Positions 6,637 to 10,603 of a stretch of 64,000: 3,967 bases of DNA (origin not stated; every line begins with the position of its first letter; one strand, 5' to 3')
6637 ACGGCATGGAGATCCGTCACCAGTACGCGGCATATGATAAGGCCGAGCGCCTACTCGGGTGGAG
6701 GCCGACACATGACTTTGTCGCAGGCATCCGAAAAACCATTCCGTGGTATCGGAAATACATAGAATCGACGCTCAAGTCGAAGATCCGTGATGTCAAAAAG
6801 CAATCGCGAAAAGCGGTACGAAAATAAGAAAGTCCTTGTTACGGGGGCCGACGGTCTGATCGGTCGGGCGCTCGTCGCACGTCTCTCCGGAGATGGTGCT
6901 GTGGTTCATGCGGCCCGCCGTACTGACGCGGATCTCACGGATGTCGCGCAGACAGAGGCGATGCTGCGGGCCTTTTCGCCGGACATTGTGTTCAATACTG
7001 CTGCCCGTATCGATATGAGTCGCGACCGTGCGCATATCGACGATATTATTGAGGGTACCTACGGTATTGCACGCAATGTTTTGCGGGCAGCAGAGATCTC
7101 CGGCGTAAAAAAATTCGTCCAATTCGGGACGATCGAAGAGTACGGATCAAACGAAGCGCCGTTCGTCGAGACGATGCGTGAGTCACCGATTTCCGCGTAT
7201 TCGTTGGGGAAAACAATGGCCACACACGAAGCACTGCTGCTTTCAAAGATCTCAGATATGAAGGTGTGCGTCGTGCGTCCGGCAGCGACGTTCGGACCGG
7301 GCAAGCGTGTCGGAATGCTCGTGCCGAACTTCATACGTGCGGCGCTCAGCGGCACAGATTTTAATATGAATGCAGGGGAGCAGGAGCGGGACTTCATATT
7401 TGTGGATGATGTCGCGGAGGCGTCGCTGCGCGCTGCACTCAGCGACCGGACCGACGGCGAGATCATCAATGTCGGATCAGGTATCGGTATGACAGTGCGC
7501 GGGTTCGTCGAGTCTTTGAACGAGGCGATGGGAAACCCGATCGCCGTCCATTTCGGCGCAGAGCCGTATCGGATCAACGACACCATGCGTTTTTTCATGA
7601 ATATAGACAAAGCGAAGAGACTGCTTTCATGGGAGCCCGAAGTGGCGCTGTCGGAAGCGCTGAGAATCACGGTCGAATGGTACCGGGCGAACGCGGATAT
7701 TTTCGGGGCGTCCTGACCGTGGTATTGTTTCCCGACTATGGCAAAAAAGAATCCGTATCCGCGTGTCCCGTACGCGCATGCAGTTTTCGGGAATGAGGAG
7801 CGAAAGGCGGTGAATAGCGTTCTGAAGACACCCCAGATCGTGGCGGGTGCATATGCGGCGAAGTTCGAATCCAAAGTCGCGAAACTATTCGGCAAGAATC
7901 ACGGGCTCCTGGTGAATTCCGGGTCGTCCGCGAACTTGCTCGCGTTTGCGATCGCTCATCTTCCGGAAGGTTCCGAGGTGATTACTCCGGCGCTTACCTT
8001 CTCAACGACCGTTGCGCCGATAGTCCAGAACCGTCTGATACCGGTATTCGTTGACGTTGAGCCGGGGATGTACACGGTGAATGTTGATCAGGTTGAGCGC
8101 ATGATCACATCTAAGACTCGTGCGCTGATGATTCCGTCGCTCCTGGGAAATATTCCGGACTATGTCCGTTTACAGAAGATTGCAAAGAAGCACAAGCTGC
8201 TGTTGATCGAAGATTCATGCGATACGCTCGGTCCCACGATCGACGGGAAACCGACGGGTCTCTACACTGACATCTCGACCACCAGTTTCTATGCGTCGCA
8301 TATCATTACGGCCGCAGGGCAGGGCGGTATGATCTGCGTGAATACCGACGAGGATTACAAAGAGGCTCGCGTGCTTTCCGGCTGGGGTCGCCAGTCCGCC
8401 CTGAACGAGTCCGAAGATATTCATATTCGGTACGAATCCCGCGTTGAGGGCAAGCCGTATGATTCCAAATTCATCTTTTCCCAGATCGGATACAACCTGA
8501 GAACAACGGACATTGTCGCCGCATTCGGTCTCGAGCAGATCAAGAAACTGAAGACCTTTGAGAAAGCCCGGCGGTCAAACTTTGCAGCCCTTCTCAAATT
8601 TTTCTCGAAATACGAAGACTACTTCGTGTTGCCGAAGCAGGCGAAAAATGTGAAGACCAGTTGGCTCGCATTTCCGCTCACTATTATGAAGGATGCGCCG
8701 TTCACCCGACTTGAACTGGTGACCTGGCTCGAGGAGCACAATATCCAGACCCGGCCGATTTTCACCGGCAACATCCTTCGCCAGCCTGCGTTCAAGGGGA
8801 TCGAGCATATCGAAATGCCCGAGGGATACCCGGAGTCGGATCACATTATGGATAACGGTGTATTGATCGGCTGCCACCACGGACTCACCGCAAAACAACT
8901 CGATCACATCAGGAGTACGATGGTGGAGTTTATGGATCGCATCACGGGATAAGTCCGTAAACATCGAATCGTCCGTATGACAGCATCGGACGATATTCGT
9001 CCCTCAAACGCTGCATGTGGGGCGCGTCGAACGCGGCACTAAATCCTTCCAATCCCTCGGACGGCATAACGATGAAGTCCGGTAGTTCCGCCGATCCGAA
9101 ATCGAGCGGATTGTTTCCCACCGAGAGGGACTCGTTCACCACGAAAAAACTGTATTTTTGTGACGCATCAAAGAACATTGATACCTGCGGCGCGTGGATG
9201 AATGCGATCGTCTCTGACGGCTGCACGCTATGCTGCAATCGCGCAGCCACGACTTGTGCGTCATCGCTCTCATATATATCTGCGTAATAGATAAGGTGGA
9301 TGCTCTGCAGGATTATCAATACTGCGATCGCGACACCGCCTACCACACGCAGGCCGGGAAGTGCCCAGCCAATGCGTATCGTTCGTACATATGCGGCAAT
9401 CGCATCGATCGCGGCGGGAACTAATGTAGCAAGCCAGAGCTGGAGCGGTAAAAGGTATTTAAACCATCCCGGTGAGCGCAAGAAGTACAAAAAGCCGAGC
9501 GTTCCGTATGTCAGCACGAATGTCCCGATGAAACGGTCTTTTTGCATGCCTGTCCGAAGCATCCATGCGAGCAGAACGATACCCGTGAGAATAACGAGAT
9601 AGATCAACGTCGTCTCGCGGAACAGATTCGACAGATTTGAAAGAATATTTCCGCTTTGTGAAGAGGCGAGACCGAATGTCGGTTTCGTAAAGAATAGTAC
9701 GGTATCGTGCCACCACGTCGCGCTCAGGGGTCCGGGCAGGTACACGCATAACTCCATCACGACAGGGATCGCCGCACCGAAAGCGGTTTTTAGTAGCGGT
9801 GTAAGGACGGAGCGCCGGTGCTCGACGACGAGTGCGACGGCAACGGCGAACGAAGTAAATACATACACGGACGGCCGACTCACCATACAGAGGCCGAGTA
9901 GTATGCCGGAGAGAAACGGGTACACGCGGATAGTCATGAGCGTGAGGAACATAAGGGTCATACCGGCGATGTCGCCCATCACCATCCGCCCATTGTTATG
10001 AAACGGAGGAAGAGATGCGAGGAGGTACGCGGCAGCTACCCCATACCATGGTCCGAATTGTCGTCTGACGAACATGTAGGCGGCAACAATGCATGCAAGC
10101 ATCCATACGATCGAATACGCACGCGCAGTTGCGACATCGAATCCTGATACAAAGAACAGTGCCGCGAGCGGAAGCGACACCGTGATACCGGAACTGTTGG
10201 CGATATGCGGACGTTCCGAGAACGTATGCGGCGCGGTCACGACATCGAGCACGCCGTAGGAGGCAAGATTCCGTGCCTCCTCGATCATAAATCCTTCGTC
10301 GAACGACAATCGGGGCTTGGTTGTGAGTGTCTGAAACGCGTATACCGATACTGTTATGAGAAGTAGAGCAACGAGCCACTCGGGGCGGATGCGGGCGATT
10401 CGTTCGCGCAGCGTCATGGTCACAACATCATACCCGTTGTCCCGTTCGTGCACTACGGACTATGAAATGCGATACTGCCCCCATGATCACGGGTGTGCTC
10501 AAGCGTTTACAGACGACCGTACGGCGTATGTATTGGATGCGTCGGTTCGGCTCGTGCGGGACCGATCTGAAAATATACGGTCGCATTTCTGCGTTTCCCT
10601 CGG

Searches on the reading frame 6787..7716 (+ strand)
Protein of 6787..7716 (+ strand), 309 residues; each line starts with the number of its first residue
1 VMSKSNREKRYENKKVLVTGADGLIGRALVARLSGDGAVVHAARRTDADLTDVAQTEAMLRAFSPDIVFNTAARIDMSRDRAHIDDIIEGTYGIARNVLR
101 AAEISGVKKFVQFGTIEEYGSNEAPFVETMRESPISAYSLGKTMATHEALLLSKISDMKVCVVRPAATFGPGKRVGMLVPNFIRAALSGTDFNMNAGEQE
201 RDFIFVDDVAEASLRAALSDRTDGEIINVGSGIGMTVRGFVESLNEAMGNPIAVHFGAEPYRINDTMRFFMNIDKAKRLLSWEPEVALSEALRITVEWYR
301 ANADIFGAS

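Call 78: search_protein_families(library=pfam, proteins=[window:6787-7716:+], max_evalue=0.00001)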
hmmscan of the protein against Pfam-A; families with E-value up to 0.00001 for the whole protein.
window:6787-7716:+ (309 aa): 6 families
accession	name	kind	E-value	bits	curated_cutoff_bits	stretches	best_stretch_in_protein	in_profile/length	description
PF01370.27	Epimerase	-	1.1e-42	146.5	20.9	1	16-230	1-240/240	NAD dependent epimerase/dehydratase family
PF16363.11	GDP_Man_Dehyd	-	1.2e-25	91.1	27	1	47-293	58-330/332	GDP-mannose 4,6 dehydratase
PF04321.23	RmlD_sub_bind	-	2.5e-14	53.5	27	1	15-173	2-156/287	RmlD substrate binding domain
PF01073.25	3Beta_HSD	-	6.3e-12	45.5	22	1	50-217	51-229/280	3-beta hydroxysteroid dehydrogenase/isomerase family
PF13460.12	NAD_binding_10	-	2.7e-07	31.1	27.2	1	20-167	1-145/184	NAD(P)H-binding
PF00106.31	adh_short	-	7.4e-06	26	26.6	0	14-60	1-47/195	short chain dehydrogenase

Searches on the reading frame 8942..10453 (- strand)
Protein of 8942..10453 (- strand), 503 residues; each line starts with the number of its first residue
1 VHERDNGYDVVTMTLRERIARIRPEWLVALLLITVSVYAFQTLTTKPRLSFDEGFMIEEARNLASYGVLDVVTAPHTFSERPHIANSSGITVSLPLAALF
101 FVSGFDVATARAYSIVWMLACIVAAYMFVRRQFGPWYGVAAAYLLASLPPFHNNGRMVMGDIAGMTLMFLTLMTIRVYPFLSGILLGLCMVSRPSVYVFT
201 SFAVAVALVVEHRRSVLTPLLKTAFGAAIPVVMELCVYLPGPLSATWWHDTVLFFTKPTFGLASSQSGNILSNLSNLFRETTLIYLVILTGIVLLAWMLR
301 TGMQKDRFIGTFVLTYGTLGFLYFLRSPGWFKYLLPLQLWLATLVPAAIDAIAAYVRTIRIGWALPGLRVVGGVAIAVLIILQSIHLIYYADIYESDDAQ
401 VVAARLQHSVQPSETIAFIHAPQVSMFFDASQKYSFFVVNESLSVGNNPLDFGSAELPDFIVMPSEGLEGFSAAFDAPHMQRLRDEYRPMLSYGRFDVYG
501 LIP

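Call 78: search_protein_families(library=pfam, proteins=[window:8942-10453:-], max_evalue=0.00001)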
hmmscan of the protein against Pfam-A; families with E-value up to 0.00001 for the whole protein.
window:8942-10453:- (503 aa): 1 family
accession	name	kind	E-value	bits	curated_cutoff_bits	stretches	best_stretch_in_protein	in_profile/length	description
PF13231.12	PMT_2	-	1.1e-06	29.4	26.1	1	97-233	11-155/160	Dolichyl-phosphate-mannose-protein mannosyltransferase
